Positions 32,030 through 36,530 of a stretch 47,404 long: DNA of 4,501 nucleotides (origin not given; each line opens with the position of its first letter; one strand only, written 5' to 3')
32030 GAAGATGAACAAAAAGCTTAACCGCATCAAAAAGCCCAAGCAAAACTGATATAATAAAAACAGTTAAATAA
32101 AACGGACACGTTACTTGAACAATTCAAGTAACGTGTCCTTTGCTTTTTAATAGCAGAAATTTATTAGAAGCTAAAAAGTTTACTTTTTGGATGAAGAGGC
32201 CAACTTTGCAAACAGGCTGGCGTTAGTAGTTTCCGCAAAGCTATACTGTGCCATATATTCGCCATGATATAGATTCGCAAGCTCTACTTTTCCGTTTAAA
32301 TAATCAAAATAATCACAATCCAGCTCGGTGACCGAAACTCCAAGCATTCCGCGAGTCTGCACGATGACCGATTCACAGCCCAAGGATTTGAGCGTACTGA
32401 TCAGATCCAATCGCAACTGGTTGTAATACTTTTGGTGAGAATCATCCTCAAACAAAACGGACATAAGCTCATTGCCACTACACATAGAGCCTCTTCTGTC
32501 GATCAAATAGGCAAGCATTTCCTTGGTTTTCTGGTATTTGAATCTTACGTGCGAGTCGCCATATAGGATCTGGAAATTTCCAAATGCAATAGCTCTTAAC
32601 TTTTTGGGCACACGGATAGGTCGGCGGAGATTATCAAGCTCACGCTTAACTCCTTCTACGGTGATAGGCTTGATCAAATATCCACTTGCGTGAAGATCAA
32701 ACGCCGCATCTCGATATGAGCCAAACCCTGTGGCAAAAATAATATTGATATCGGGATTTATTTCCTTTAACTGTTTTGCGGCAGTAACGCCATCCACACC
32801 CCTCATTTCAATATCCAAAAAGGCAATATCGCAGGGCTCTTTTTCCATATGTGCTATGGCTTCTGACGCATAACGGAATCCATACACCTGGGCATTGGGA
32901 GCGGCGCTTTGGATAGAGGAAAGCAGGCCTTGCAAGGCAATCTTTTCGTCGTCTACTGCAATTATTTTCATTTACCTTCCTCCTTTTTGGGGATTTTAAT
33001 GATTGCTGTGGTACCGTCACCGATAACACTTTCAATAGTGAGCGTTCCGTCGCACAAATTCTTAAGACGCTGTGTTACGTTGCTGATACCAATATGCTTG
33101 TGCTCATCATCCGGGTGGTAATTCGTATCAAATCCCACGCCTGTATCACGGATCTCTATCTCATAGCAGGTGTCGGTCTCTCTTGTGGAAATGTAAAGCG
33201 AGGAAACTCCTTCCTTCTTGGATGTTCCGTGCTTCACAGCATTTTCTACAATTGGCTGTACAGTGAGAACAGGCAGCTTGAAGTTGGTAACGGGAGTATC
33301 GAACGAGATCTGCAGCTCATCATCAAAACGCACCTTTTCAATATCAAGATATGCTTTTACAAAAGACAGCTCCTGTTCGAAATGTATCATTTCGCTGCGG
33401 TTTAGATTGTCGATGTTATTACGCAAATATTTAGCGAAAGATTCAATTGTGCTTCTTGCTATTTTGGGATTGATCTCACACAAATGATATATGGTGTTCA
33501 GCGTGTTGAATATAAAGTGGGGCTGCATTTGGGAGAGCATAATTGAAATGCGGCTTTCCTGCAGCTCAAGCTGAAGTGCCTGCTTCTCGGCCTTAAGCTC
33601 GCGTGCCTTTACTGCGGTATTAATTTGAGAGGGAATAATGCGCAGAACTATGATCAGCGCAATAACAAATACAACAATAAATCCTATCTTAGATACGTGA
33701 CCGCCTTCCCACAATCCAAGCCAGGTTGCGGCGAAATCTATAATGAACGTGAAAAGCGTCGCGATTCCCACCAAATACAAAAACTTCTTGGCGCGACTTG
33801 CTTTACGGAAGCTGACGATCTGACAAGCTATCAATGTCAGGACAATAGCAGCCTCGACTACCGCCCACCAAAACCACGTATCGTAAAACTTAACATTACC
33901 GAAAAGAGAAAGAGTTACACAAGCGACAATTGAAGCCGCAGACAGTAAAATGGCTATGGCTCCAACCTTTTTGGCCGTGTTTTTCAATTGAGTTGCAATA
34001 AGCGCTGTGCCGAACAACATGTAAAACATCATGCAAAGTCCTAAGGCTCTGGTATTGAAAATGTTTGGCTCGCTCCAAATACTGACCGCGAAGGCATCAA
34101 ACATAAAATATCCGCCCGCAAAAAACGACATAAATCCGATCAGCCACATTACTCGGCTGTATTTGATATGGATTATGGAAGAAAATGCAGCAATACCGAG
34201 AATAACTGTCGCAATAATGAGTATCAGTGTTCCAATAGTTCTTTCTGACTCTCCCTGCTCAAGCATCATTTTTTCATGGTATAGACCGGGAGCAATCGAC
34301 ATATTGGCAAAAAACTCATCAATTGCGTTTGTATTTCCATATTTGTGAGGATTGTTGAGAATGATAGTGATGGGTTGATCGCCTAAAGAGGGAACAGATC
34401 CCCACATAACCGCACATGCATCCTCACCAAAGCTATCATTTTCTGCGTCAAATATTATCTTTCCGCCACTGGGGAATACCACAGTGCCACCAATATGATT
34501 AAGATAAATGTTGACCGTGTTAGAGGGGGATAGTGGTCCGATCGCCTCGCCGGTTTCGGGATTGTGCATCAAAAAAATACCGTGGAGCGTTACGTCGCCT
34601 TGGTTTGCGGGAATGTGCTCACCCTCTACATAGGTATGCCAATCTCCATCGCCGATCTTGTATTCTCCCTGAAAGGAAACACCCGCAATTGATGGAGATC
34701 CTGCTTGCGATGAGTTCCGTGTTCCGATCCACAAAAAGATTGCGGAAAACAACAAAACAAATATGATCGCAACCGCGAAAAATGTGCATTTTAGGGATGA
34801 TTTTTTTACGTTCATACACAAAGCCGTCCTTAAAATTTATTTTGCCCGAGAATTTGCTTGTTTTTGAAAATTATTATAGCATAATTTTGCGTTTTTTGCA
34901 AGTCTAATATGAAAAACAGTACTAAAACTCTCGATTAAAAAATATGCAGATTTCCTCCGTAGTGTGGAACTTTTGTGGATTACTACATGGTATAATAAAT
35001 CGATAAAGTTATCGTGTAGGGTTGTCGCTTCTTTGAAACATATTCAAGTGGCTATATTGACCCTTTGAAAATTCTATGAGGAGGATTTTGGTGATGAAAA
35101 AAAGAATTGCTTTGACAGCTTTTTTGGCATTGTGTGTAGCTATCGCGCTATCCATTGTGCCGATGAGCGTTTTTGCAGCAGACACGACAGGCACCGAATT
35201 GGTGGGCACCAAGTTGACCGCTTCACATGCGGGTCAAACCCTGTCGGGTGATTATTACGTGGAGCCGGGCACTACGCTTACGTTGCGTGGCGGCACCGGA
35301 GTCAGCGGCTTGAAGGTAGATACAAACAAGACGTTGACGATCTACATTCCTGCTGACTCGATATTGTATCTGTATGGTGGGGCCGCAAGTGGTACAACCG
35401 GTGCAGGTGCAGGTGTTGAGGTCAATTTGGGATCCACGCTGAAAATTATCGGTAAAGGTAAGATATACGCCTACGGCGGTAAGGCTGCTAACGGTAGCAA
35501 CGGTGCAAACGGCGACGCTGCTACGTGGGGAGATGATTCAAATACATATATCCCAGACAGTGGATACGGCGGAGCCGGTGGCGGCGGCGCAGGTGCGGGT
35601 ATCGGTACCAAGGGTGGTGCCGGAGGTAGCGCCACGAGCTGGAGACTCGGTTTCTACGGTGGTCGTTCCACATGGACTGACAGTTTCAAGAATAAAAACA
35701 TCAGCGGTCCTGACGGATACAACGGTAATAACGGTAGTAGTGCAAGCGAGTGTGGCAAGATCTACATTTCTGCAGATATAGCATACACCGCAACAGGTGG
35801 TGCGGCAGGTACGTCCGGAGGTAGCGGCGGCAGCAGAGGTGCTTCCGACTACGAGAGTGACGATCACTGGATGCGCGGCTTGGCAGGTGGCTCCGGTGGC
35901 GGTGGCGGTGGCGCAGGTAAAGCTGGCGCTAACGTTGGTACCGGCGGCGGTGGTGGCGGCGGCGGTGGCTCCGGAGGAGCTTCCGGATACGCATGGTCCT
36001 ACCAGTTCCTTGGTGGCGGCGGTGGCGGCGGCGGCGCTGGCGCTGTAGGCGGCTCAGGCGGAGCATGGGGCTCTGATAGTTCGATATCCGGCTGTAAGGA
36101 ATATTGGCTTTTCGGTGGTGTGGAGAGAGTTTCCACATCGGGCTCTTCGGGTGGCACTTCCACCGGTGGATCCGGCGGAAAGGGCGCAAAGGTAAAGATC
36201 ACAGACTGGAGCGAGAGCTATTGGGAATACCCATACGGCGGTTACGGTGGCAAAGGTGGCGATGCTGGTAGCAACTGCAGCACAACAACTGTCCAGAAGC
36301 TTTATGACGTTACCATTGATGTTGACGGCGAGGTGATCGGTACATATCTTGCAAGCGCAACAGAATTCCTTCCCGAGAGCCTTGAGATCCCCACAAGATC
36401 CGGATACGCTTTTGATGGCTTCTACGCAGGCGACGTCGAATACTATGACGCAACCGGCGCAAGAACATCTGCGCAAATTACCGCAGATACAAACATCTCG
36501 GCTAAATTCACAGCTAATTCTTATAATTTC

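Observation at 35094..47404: Operon-encoded, non-cellulosomal cohesin-dockerin assembly system built around a 3.4-kaa secreted adhesin-like protein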

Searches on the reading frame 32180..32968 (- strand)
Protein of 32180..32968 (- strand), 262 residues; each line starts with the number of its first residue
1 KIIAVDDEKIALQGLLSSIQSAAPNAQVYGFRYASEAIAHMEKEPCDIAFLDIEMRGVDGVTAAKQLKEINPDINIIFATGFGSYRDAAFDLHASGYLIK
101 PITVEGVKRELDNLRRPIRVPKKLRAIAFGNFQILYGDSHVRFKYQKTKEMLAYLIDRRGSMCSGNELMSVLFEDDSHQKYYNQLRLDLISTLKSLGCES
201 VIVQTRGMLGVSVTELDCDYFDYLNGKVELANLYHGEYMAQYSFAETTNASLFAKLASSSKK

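Call 10: search_protein_families(library=pfam, proteins=[window:32180-32968:-], max_evalue=10)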
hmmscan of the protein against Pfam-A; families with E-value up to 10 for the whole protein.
window:32180-32968:- (262 aa): 2 families
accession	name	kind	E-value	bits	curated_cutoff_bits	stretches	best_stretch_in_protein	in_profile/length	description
PF00072.30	Response_reg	-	1.2e-17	64.5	30.2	1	2-106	1-105/111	Response regulator receiver domain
PF17252.7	DUF5319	-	0.14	12.9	27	1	170-233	19-82/121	Family of unknown function (DUF5319)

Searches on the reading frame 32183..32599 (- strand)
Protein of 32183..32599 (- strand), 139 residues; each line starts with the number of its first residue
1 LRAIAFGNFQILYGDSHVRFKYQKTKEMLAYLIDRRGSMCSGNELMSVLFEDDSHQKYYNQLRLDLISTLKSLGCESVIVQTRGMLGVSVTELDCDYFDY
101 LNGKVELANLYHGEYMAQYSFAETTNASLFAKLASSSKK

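Call 88: search_protein_families(library=pfam, proteins=[window:32183-32599:-], max_evalue=10)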
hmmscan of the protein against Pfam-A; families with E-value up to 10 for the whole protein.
seq(139 aa): 2 families
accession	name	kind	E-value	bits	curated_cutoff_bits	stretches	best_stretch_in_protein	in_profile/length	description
PF17252.7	DUF5319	-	0.048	14.3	27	1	47-110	19-82/121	Family of unknown function (DUF5319)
PF07181.17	VirC2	-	0.18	11.5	25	1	76-108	148-178/202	VirC2 protein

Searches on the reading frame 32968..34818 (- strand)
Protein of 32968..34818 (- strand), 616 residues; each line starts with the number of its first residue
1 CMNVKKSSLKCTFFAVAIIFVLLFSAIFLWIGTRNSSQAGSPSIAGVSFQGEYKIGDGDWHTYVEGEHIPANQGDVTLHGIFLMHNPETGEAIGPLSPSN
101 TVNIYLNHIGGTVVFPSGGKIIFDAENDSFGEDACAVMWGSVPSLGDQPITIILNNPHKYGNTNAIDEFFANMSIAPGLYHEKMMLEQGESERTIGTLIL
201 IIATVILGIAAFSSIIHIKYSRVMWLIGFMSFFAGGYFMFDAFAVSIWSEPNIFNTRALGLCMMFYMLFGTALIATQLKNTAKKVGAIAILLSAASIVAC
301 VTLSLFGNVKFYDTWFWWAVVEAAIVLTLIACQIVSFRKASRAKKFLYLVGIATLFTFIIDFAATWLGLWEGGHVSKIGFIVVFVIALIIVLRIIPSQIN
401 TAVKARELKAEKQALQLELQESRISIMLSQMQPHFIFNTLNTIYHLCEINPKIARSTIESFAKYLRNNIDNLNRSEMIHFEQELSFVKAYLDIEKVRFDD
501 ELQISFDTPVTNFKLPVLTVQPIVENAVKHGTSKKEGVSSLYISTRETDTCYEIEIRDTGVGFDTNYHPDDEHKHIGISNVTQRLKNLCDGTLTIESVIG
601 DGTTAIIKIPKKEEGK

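Call 10: search_protein_families(library=pfam, proteins=[window:32968-34818:-], max_evalue=10)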
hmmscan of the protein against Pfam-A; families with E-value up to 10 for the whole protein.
window:32968-34818:- (616 aa): 5 families
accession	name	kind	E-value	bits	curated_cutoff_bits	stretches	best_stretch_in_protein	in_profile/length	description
PF06580.19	His_kinase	-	7.8e-22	77.8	25.2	1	424-502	3-81/81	Histidine kinase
PF02518.31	HATPase_c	-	1.3e-09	38.9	26.4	1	519-612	9-110/111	Histidine kinase-, DNA gyrase B-, and HSP90-like ATPase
PF08948.16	PRD1_P5_spike_N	-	0.14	12.5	25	1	528-561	45-78/126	Bacteriophage PRD1, P5, spike N-terminal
PF19779.4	DUF6264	-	0.43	11.2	31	1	186-254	113-181/183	Family of unknown function (DUF6264)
PF05940.17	NnrS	-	2.2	8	28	1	225-410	3-194/371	NnrS protein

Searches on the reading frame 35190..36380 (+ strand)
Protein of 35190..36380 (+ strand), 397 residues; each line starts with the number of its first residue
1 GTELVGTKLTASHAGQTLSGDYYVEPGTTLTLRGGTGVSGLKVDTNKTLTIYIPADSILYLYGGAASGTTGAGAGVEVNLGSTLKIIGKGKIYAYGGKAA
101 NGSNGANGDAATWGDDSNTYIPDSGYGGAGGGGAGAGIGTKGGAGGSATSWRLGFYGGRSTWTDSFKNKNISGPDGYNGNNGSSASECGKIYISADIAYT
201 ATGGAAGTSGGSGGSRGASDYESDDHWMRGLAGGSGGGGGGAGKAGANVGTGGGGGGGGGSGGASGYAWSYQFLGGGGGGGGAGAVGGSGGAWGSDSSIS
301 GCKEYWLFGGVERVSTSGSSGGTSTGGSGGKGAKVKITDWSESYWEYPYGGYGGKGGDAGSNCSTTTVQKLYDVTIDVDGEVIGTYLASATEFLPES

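Call 86: search_solved_structures(query=window:35190-36380:+, max_evalue=10)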
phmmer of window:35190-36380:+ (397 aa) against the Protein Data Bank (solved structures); distinct sequences matched with E-value up to 10: 4.
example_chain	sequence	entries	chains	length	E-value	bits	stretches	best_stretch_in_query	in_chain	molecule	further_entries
7bx9_A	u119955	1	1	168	0.64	12.2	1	209-249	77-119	Azoreductase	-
8if6_C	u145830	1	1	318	4.4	9.4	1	232-289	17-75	Strigolactone esterase D14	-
9eo4_B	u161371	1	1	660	5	9.2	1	226-270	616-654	Sodium-dependent dopamine transporter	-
9bgy_A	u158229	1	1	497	5.4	9.1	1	201-283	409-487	Aspartate transporter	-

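Call 88: search_protein_families(library=pfam, proteins=[window:35190-36380:+], max_evalue=10)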
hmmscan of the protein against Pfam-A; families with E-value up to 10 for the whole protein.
window:35190-36380:+ (397 aa): 0 families
